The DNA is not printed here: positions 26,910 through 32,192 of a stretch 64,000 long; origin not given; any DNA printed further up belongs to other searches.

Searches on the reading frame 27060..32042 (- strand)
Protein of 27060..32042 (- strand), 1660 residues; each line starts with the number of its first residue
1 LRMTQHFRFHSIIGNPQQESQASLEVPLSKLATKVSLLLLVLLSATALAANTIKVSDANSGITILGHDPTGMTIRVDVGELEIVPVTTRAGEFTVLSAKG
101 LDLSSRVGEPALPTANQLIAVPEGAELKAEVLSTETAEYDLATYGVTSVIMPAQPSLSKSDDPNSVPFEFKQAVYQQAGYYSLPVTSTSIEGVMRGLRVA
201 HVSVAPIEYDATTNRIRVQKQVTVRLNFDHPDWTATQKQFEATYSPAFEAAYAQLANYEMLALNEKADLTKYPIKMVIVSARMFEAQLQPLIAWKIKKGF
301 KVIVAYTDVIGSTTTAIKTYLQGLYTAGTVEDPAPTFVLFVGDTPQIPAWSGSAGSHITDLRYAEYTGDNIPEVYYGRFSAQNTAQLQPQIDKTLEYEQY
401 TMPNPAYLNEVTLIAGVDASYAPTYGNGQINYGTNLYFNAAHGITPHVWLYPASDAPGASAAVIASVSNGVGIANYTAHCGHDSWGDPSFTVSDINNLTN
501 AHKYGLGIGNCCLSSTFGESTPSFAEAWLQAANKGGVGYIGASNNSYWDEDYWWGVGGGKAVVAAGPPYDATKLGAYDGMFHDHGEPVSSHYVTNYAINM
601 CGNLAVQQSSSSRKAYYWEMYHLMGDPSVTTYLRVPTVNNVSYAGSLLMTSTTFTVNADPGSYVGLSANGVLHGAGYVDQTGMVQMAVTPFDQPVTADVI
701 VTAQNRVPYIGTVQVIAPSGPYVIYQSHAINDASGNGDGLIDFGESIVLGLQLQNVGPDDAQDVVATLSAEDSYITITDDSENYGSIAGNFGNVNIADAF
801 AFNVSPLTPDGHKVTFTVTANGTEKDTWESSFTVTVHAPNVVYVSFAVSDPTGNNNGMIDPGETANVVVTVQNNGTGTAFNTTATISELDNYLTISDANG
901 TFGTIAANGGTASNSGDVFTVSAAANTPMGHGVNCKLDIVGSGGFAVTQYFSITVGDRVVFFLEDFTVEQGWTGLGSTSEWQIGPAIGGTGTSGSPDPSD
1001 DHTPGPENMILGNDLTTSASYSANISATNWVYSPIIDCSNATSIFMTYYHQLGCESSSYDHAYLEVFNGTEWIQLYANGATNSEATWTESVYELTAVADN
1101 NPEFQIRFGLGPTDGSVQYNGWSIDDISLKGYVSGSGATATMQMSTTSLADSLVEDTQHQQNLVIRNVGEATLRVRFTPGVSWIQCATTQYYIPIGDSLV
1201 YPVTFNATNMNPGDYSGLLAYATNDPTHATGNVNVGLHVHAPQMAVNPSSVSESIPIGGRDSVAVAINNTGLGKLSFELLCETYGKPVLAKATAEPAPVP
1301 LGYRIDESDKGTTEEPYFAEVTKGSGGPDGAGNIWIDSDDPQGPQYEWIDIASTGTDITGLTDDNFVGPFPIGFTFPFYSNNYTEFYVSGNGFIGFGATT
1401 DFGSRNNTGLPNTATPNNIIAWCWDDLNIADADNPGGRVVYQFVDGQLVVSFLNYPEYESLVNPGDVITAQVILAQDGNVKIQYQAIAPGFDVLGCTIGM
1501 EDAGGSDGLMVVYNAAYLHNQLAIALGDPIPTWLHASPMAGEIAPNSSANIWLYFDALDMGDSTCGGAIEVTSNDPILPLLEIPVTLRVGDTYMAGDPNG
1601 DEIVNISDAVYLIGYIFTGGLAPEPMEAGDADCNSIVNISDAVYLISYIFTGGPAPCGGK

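Call 20: search_protein_families(library=pfam, proteins=[window:27060-32042:-], max_evalue=0.001)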
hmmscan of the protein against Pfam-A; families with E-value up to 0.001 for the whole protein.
window:27060-32042:- (1660 aa): 5 families
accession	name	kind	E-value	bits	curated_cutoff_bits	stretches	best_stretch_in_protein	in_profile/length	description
PF01364.23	Peptidase_C25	-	1.6e-57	195.9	23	1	276-629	1-372/374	Peptidase family C25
PF08126.16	Propeptide_C25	-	2e-19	70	22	1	60-239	9-183/205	Propeptide_C25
PF03785.20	Peptidase_C25_C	-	1.5e-14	54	25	1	636-714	1-79/79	Peptidase family C25, C terminal ig-like domain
PF22544.2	HYDIN_VesB_CFA65-like_Ig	-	5.9e-06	26.9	25.5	0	1157-1225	19-88/100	HYDIN/CFA65/VesB-like, Ig-like domain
PF00404.24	Dockerin_1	-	3.2e-05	24.5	22.9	1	1595-1649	1-56/57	Dockerin type I domain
